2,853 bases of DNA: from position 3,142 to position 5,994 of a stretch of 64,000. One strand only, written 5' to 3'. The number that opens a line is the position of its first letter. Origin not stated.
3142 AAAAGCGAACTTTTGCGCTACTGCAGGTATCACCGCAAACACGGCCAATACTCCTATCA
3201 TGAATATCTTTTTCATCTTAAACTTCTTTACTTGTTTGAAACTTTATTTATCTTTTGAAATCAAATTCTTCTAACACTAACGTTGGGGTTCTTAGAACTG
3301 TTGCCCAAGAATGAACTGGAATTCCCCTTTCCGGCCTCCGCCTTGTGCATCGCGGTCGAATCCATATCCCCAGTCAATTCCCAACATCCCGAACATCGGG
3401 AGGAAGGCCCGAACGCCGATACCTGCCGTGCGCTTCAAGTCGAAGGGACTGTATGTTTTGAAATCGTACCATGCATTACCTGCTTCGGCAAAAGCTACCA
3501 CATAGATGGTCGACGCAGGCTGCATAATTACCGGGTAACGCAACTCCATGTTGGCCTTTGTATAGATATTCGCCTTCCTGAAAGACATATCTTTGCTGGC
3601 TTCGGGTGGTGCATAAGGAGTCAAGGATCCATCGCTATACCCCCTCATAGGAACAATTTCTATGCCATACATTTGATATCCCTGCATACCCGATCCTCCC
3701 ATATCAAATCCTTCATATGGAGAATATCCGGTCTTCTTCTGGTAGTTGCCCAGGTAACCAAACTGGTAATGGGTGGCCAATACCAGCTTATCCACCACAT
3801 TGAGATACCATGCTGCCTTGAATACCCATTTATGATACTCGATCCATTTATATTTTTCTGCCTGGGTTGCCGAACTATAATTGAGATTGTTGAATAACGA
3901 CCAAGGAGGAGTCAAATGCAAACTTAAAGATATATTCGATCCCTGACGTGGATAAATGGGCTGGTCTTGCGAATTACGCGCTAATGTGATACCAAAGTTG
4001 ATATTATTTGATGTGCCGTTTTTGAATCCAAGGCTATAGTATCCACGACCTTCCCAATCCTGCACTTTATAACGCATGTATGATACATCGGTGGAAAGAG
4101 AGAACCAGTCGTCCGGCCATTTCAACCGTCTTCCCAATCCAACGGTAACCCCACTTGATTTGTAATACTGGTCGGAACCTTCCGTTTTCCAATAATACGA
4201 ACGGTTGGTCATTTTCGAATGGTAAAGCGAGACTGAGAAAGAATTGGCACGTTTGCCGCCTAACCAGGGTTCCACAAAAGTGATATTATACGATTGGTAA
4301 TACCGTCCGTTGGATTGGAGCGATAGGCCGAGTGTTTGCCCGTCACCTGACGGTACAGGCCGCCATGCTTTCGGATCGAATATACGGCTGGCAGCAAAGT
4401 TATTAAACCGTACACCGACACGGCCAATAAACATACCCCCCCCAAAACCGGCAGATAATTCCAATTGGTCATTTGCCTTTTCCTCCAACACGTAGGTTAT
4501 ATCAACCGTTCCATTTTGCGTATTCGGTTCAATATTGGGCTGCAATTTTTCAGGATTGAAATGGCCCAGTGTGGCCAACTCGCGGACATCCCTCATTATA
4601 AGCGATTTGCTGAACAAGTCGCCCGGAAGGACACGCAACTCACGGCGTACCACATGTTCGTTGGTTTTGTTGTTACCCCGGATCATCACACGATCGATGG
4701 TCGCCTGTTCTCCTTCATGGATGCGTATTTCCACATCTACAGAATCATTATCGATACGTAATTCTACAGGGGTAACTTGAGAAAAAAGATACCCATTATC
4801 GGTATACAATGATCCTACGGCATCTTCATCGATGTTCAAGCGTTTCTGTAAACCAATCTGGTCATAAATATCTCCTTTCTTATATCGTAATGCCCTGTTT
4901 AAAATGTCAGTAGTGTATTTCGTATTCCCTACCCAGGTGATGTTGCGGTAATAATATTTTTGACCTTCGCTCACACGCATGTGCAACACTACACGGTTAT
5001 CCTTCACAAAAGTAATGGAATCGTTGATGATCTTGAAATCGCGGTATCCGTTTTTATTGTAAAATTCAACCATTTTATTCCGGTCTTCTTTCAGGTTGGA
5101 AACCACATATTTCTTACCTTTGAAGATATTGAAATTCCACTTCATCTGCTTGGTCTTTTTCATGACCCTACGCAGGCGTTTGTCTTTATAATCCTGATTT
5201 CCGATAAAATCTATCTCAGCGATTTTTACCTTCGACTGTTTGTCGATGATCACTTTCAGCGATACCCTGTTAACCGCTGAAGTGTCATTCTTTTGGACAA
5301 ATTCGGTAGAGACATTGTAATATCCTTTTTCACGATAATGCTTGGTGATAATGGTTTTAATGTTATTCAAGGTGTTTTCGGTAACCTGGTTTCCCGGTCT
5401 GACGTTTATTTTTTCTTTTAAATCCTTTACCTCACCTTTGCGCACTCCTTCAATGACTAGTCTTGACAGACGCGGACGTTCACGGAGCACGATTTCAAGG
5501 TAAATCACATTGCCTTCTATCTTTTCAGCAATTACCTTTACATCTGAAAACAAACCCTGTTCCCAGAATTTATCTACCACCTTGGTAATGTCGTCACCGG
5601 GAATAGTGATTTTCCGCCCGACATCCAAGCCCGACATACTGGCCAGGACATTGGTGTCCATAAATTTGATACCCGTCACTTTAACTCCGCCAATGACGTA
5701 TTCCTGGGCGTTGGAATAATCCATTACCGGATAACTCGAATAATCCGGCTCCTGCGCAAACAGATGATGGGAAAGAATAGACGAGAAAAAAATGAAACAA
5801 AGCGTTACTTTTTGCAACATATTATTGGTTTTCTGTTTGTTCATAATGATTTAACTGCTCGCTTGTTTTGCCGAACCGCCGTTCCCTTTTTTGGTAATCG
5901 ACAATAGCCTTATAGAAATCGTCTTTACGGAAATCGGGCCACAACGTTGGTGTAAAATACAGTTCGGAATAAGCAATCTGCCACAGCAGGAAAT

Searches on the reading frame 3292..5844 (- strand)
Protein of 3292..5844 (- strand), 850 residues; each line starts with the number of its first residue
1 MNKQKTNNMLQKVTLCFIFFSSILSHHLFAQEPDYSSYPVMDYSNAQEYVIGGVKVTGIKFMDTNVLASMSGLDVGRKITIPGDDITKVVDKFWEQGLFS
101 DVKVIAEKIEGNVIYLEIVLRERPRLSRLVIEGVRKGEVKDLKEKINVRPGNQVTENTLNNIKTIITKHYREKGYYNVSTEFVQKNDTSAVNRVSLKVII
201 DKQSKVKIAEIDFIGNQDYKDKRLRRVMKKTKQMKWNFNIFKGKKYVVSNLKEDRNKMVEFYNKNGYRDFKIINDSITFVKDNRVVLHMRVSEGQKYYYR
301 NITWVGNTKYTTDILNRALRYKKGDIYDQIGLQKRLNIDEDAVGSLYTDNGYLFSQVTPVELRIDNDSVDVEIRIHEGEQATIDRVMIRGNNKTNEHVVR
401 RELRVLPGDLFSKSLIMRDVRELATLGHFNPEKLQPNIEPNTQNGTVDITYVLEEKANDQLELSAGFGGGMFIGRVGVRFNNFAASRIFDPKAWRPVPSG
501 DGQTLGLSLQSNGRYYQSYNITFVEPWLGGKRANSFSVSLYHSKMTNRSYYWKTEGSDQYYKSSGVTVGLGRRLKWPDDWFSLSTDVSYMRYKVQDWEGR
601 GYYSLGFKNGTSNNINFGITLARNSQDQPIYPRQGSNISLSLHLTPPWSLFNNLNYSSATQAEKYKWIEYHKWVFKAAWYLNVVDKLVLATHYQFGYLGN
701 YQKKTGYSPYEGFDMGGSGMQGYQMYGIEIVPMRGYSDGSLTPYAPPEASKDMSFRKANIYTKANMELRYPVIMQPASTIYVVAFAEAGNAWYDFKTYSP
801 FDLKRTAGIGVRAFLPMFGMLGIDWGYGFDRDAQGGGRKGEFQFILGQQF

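Call 103: search_protein_families(library=pfam, proteins=[window:3292-5844:-], max_evalue=0.00001)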
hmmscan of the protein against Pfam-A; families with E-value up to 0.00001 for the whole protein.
window:3292-5844:- (850 aa): 3 families
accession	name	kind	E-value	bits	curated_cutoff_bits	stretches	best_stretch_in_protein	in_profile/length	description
PF07244.20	POTRA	-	2.5e-46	156.7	21.3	4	382-456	2-79/79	Surface antigen variable number repeat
PF01103.29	Omp85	-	1.2e-32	114.2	24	1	500-850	4-325/325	Omp85 superfamily domain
PF08479.16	POTRA_2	-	4.9e-07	29.9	24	0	126-187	3-63/76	POTRA domain, ShlB-type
